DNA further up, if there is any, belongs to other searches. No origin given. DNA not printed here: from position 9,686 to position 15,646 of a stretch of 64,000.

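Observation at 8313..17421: Tightly coupled operon of three signal-peptide proteins centred on a 1886-aa fucolectin-domain giant (candidate lectin-targeted toxin or adhesin system)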

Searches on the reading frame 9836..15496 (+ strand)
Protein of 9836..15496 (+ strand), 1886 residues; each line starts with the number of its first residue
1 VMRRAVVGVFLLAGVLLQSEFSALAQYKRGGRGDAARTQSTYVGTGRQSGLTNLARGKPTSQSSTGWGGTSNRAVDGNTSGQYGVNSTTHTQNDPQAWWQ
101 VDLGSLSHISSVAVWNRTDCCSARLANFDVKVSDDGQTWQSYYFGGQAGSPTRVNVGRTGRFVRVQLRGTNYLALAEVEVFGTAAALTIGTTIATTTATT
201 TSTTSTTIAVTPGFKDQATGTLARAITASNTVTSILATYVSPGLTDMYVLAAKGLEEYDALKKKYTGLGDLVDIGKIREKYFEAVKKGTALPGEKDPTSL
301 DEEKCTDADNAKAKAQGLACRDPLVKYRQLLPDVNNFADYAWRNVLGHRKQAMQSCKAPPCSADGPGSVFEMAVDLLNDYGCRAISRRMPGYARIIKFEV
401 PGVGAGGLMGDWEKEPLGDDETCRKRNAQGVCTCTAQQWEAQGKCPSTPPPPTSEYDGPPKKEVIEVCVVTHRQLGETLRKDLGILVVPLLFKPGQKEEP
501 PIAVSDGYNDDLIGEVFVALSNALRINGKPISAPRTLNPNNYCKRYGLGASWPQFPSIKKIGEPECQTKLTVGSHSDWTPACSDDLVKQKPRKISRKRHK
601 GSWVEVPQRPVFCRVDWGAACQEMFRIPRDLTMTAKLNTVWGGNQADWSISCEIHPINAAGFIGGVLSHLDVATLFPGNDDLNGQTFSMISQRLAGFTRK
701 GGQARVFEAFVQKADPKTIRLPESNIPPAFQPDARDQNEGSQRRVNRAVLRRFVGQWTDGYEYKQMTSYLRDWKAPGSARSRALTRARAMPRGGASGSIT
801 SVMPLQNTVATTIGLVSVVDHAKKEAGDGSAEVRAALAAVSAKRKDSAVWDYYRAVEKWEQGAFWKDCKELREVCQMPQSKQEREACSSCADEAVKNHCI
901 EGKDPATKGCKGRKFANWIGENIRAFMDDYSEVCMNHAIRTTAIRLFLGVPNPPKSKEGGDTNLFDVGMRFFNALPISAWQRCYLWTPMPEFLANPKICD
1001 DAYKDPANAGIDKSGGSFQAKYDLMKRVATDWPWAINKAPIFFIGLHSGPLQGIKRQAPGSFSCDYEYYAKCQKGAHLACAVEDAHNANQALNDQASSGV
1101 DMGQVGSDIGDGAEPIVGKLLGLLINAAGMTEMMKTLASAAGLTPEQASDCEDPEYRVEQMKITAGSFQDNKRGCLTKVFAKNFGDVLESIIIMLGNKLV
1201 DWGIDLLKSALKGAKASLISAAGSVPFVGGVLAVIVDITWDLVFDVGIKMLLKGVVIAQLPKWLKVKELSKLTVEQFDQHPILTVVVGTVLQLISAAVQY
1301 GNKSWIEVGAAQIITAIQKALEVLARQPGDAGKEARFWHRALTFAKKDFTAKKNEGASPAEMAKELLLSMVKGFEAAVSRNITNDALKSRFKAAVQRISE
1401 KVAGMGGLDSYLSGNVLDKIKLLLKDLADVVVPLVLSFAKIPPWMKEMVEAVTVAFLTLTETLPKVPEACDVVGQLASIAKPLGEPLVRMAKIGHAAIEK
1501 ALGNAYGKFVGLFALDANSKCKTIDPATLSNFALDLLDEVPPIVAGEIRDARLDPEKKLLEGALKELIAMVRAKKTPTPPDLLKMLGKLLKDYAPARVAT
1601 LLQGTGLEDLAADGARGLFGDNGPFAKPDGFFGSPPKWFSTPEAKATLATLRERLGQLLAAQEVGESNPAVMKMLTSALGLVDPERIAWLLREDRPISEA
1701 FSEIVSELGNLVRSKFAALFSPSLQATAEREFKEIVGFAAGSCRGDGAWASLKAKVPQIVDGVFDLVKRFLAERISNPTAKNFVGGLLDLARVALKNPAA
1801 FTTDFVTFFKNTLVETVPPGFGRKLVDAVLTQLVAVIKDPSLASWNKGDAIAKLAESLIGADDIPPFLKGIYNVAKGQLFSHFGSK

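Call 6: search_protein_families(library=pfam, proteins=[window:9836-15496:+], max_evalue=1)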
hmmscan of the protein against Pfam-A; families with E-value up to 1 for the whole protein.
window:9836-15496:+ (1886 aa): 2 families
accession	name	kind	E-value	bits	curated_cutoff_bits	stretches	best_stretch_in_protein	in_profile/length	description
PF22633.2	F5_F8_type_C_2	-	9.5e-21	74.7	27.8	1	73-165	1-91/91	NedA-like, galactose-binding domain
PF00754.31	F5_F8_type_C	-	1.3e-15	58.1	28.2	1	62-172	4-121/127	F5/8 type C domain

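Call 7: search_protein_families(library=ncbifam, proteins=[window:9836-15496:+], max_evalue=1)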
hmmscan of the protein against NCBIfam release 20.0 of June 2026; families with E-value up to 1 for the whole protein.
window:9836-15496:+ (1886 aa): 2 families
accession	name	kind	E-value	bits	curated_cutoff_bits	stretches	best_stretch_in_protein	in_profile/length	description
NF009909.0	PRK13370.1-3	subfamily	0.0021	17.5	286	1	814-862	228-276/286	3-carboxyethylcatechol 2,3-dioxygenase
TIGR02920.1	acc_sec_Y2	equivalog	0.35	9.6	249.6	1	1191-1308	14-123/395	accessory Sec system protein translocase subunit SecY2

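Call 11: search_solved_structures(query=window:9836-15496:+, max_evalue=1)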
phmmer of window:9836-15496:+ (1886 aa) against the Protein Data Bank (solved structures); distinct sequences matched with E-value up to 1: 10.
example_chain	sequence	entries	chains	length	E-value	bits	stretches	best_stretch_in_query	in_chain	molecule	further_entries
3le0_A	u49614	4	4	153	6.6e-26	93.1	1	51-185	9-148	Platelet aggregation factor Sm-hPAF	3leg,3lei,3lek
4gwi_A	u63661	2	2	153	2.3e-25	91.3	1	51-185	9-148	Platelet aggregation factor Sm-hPAF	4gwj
3cqo_A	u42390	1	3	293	1.8e-24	88.3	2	53-184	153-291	FBP32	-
2j1r_A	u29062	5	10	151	1.6e-23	85.2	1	49-182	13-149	FUCOLECTIN-RELATED PROTEIN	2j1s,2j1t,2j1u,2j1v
2j22_A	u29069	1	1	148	6.1e-23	83.3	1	48-181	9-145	FUCOLECTIN-RELATED PROTEIN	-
1k12_A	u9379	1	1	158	1.8e-09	38.6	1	68-180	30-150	LECTIN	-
5y4m_A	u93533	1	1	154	0.022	15.1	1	83-155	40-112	human CASPR2 Disc domain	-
3bn6_A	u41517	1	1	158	0.037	14.3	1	82-149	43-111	Lactadherin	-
2pqs_A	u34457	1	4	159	0.038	14.3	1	82-149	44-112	Lactadherin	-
2l9l_A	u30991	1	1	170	0.069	13.5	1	78-146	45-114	Lactadherin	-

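Call 14: find_homologous_proteins(query=window:10436-15496:+, max_evalue=0.001)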
Query window:10436-15496:+ (1686 aa): 1 proteins with E <= 0.001 among 8000 candidates.
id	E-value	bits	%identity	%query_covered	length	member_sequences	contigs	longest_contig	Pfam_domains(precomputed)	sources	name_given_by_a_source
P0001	0.0e+0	3880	100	100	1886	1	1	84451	PF00754.32,PF22633.4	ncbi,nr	ncbi:MAG: discoidin domain-containing protein [Deltaproteobacteria bacterium]|nr:discoidin domain-co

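Call 23: find_encoding_contigs(protein=P0001, flank=10000, max_places=3)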
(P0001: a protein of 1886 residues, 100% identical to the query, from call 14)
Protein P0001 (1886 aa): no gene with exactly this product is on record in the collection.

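Call 47: find_homologous_proteins(query=A2, max_evalue=0.001)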
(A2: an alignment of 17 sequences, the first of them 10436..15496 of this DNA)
Query A2 (17 sequences) (1686 aa, profile of the alignment): 1 proteins with E <= 0.001 among 8000 candidates.
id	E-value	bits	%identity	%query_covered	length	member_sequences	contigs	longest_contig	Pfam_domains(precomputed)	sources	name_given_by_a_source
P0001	0.0e+0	1578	100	100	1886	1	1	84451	PF00754.32,PF22633.4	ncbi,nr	ncbi:MAG: discoidin domain-containing protein [Deltaproteobacteria bacterium]|nr:discoidin domain-co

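Call 49: search_solved_structures(query=A2, max_evalue=10, show_alignments=2)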
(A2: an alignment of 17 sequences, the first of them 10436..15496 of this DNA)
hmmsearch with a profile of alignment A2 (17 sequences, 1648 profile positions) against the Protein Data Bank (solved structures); distinct sequences matched with E-value up to 10: 53.
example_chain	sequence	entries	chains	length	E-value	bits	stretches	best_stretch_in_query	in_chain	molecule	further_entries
8cwy_A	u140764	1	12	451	4.5e-05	24.7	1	1348-1613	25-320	T32-15-1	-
8cws_A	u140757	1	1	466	6.5e-05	24.1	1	1349-1613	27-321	F4132-2 Chain A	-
5cwp_A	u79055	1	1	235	0.00034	21.8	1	1344-1476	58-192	Designed helical repeat protein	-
6xss_A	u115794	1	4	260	0.0015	19.6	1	1301-1472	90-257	C4_nat_HFuse-7900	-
5cwb_A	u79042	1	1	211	0.0016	19.5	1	1108-1523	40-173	Designed helical repeat protein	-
8f6r_A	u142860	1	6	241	0.0031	18.5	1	1344-1515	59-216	De novo designed oligomeric protein C6-79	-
4uos_A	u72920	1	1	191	0.0046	18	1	1057-1245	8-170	DESIGNED HELICAL BUNDLE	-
6u1s_A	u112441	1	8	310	0.0079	17.2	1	1332-1483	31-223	de novo designed 16-helix transmembrane nanopore, TMHC8_R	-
9drl_A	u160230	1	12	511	0.02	15.9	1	1275-1617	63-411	T33-549_B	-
2db0_A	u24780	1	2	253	0.029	15.3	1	1386-1612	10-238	253aa long hypothetical protein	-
6n4n_C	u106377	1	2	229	0.053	14.5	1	1350-1508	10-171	Rosetta-designed danoprevir/NS3a complex reader 2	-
7mwr_B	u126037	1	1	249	0.064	14.2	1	1144-1294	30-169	LHD101B4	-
4tql_A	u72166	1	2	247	0.071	14.1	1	1041-1253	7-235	Three helix bundle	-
8qad_A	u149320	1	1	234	0.082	13.9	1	1107-1593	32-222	sc-apCC-6-LLIA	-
6w2q_A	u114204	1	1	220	0.11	13.4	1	1258-1413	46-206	Junction 34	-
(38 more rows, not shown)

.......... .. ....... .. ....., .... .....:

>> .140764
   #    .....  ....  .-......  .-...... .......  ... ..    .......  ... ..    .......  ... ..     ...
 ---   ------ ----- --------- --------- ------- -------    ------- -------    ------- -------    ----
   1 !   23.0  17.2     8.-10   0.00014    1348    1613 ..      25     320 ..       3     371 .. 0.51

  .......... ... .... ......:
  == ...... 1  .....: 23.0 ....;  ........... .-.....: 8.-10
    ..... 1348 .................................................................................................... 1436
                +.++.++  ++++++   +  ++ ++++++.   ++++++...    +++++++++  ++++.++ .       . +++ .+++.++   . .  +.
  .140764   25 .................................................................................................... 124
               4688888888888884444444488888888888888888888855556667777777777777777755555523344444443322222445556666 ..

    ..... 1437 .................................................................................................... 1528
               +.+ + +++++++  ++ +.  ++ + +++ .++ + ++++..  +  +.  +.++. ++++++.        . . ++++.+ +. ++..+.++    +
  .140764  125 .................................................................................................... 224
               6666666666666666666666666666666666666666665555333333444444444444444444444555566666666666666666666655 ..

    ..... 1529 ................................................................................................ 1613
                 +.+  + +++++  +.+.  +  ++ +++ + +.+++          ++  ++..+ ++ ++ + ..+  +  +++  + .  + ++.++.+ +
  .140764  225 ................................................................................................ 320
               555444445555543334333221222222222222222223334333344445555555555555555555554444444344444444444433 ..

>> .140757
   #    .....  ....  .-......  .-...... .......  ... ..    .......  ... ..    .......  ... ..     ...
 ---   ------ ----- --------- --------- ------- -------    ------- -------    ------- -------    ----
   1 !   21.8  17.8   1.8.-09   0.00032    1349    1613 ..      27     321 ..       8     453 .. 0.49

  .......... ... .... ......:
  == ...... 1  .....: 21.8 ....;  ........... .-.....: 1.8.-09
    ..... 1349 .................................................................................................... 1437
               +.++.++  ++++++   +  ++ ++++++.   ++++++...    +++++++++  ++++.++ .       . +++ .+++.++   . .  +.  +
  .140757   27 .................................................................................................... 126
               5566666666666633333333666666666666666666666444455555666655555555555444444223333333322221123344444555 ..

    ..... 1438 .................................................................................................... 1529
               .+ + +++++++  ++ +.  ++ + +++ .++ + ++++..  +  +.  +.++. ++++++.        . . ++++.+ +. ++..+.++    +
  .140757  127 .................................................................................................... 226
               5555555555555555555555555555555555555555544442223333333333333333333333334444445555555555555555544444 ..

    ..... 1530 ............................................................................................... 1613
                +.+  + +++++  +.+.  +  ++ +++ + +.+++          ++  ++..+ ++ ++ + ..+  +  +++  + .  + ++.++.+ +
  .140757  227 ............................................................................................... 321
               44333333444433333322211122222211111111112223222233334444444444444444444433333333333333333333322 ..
